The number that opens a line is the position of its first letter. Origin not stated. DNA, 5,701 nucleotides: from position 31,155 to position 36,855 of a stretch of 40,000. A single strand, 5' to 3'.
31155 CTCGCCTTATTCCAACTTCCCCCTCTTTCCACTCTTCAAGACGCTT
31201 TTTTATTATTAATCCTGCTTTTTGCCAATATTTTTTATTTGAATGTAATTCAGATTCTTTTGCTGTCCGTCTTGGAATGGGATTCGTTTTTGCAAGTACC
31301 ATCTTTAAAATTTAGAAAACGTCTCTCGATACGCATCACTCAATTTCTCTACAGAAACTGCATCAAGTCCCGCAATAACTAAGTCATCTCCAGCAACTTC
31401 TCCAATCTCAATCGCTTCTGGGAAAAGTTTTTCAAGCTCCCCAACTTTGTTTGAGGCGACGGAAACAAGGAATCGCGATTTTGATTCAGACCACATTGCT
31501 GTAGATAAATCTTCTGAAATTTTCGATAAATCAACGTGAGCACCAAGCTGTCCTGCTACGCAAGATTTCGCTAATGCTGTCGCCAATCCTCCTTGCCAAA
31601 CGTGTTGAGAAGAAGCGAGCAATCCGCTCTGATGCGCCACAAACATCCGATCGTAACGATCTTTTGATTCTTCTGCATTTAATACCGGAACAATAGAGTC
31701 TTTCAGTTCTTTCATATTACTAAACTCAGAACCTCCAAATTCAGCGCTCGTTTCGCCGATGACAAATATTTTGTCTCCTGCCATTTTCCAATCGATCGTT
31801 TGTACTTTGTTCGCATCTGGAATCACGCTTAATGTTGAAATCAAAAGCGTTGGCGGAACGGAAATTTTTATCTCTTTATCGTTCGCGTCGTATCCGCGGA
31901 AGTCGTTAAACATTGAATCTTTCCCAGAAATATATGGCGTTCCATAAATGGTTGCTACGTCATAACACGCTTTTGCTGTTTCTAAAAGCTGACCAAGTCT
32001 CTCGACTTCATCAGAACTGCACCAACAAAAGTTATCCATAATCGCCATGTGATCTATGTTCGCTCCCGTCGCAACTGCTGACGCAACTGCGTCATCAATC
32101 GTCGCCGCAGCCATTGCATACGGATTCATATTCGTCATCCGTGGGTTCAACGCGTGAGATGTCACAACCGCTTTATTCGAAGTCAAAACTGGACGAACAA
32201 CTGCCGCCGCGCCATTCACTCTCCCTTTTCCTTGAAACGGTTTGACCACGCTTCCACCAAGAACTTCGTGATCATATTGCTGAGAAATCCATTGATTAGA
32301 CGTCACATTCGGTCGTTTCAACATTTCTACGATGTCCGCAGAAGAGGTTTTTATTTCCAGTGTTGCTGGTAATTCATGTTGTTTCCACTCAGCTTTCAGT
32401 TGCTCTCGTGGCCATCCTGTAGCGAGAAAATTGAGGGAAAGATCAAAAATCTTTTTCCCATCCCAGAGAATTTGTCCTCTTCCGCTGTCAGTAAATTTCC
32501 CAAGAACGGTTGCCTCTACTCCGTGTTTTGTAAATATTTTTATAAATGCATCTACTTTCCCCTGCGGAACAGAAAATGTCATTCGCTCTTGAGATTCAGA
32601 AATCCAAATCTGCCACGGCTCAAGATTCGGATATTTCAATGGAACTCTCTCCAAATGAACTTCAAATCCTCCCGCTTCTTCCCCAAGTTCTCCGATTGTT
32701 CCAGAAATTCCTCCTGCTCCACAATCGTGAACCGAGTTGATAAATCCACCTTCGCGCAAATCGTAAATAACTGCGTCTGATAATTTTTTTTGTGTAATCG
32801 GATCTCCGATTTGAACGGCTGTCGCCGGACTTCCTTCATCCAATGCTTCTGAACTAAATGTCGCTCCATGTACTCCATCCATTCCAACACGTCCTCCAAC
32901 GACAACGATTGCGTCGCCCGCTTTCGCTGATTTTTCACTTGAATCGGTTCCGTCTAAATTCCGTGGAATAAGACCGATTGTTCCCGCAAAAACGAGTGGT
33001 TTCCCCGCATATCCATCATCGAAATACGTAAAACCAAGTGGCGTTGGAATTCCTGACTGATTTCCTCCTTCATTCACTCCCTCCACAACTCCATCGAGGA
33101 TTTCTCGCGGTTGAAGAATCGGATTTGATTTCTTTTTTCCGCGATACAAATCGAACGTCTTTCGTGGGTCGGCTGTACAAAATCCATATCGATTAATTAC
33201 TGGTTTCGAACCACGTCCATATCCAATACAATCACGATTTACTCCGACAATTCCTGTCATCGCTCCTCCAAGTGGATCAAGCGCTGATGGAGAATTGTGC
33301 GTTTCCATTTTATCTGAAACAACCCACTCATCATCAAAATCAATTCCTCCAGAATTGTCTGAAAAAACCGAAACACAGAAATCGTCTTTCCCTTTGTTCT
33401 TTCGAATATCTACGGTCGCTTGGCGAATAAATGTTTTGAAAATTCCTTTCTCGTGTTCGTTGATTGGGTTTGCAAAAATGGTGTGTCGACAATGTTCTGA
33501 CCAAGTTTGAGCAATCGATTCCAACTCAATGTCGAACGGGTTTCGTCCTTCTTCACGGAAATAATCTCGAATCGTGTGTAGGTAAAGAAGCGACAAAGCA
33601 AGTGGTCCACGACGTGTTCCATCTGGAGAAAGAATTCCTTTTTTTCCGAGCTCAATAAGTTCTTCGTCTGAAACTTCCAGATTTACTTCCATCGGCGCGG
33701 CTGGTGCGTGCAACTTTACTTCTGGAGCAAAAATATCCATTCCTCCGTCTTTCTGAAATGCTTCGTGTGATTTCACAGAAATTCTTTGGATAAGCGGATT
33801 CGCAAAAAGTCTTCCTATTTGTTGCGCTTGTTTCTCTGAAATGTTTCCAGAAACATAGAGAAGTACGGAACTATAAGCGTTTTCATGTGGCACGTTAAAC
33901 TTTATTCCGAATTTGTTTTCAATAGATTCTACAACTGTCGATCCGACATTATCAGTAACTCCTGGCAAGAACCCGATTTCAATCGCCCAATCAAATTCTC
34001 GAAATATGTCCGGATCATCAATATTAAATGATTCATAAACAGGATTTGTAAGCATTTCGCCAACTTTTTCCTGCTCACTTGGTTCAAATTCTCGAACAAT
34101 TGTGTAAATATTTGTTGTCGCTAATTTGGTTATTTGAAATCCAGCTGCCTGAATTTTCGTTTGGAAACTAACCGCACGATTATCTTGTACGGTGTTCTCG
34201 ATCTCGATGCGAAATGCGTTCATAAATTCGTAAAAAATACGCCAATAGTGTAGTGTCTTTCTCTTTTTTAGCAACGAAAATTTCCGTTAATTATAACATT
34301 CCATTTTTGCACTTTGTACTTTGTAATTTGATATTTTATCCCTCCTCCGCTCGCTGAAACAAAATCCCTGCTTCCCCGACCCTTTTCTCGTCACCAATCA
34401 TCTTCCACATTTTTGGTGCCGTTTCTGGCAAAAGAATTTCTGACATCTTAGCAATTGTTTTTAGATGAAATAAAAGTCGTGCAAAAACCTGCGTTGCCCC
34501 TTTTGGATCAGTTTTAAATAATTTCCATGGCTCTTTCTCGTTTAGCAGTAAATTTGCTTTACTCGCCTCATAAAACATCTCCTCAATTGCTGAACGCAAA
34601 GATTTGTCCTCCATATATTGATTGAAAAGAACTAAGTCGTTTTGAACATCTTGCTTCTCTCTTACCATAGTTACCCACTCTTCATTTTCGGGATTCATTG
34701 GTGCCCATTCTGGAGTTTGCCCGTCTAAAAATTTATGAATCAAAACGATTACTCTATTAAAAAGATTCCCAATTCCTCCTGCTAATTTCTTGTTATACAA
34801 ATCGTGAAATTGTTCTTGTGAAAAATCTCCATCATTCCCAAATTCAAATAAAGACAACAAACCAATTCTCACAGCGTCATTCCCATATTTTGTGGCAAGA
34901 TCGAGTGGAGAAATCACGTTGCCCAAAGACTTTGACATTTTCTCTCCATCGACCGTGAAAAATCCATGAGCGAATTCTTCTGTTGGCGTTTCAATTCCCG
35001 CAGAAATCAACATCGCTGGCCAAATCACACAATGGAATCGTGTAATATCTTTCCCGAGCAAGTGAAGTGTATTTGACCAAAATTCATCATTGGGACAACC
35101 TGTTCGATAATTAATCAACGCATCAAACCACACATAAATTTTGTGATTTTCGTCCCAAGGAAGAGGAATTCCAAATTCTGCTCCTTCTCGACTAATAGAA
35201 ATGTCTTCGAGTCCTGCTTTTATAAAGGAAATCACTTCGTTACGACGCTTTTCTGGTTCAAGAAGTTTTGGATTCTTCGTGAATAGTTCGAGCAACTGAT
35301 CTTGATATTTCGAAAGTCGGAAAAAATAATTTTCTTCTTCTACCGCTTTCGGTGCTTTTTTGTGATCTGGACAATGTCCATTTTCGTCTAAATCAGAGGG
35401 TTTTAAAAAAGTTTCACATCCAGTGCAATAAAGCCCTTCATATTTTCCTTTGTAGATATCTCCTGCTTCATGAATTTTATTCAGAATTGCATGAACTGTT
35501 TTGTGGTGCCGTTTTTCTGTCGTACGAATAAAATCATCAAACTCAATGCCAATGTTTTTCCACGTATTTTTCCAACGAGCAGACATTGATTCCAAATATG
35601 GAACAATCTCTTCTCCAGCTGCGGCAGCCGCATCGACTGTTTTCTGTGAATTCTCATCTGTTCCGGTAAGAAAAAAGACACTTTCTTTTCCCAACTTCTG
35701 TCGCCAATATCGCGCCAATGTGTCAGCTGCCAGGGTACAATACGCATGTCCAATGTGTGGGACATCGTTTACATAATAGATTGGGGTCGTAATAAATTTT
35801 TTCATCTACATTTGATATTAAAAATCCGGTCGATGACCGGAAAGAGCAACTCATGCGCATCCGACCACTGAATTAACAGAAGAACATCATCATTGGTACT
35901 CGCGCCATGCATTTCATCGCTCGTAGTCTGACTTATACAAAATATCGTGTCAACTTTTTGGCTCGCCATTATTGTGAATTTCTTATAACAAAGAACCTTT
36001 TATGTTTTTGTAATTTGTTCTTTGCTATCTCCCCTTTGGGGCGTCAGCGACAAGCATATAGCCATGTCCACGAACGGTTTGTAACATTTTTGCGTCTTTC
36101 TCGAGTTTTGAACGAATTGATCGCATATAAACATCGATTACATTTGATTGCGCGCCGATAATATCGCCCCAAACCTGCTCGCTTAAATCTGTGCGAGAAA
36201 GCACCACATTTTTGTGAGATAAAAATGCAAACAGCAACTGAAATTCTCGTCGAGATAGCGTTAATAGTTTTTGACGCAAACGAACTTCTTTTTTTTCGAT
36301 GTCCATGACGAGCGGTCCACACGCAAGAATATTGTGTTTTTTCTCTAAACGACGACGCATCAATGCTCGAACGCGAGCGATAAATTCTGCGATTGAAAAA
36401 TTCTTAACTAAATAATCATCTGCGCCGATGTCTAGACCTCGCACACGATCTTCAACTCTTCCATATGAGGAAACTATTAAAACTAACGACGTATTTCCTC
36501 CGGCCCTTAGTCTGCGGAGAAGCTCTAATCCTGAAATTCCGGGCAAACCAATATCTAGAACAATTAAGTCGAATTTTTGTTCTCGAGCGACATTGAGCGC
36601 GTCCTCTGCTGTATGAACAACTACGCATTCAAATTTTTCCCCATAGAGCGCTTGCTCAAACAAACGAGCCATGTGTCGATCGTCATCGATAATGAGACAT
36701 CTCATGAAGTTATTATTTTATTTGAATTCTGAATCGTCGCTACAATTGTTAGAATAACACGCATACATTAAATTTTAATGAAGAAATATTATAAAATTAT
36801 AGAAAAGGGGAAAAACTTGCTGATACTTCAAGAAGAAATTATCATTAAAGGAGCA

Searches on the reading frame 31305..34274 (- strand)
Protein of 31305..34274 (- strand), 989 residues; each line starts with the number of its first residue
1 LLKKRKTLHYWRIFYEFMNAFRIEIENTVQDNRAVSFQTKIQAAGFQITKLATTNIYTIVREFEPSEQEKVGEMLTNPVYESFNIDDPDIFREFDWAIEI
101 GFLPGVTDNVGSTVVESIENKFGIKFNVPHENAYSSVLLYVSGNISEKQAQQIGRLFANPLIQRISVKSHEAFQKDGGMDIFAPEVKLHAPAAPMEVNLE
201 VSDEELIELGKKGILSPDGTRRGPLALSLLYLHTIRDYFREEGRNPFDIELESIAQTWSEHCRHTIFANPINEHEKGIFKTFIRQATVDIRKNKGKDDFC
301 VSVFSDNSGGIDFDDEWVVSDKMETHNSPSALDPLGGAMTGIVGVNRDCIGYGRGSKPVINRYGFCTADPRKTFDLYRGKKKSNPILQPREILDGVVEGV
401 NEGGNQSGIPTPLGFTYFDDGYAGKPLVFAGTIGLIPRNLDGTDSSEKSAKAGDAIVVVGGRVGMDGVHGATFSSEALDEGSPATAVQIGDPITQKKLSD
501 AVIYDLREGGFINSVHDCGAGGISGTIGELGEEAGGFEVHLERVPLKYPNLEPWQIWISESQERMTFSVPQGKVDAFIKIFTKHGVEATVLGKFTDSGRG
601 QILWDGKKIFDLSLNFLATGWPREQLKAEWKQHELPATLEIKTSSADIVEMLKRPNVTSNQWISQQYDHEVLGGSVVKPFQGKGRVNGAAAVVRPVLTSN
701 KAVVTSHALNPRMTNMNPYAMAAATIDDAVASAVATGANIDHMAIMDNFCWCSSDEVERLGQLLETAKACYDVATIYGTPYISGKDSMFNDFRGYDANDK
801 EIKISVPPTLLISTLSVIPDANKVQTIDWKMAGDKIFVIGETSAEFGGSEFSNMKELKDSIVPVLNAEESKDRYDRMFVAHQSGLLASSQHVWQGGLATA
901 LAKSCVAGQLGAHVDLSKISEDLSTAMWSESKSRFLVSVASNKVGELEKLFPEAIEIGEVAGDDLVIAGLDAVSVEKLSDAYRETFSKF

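Call 11: search_protein_families(library=pfam, proteins=[window:31305-34274:-], max_evalue=0.001)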
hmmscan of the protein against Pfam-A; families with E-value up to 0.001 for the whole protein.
window:31305-34274:- (989 aa): 3 families
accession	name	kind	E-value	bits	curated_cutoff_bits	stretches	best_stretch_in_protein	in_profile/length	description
PF02769.27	AIRS_C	-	1.4e-42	146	23.1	2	451-604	1-155/156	AIR synthase related protein, C-terminal domain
PF00586.29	AIRS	-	1.1e-12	48.8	24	1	306-436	2-112/112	AIR synthase related protein, N-terminal domain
PF18072.6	FGAR-AT_linker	-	1.9e-12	47.9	26.6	1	225-264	10-49/50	Formylglycinamide ribonucleotide amidotransferase linker domain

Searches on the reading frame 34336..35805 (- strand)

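Call 11: search_protein_families(library=pfam, proteins=[window:34336-35805:-], max_evalue=0.001)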
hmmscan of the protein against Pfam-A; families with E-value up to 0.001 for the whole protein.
window:34336-35805:- (489 aa): 4 families
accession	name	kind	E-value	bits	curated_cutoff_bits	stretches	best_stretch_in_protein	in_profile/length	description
PF09334.17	tRNA-synt_1g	-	3.4e-91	306.3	20.1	2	135-352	160-390/391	tRNA synthetases class I (M)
PF00133.28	tRNA-synt_1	-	5.3e-22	78.6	22.7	2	7-216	29-244/414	tRNA synthetases class I (I, L, M and V)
PF01406.26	tRNA-synt_1e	-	4e-11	43.3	27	1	276-334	239-297/301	tRNA synthetases class I (C) catalytic domain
PF19303.5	Anticodon_3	-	9.6e-08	32.5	23.5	1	385-473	16-104/152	Anticodon binding domain of methionyl tRNA ligase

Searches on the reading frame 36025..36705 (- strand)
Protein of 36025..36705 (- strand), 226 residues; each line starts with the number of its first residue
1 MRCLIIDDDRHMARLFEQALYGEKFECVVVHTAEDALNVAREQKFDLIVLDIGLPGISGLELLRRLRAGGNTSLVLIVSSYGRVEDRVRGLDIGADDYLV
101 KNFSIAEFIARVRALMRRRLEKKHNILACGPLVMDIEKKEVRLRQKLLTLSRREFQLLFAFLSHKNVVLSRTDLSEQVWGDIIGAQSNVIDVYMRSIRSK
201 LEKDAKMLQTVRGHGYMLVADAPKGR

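Call 11: search_protein_families(library=pfam, proteins=[window:36025-36705:-], max_evalue=0.001)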
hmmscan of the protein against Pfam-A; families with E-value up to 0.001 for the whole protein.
window:36025-36705:- (226 aa): 3 families
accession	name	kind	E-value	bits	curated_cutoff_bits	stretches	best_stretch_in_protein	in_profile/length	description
PF00072.30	Response_reg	-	2.9e-26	92.3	30.2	1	4-113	2-111/111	Response regulator receiver domain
PF00486.34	Trans_reg_C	-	6e-22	77.9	26.2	1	148-218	4-77/77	Transcriptional regulatory protein, C terminal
PF23198.2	PDE8A_N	-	0.00024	21.5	29.6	0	18-124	28-140/147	PDE8A-like, N-terminal domain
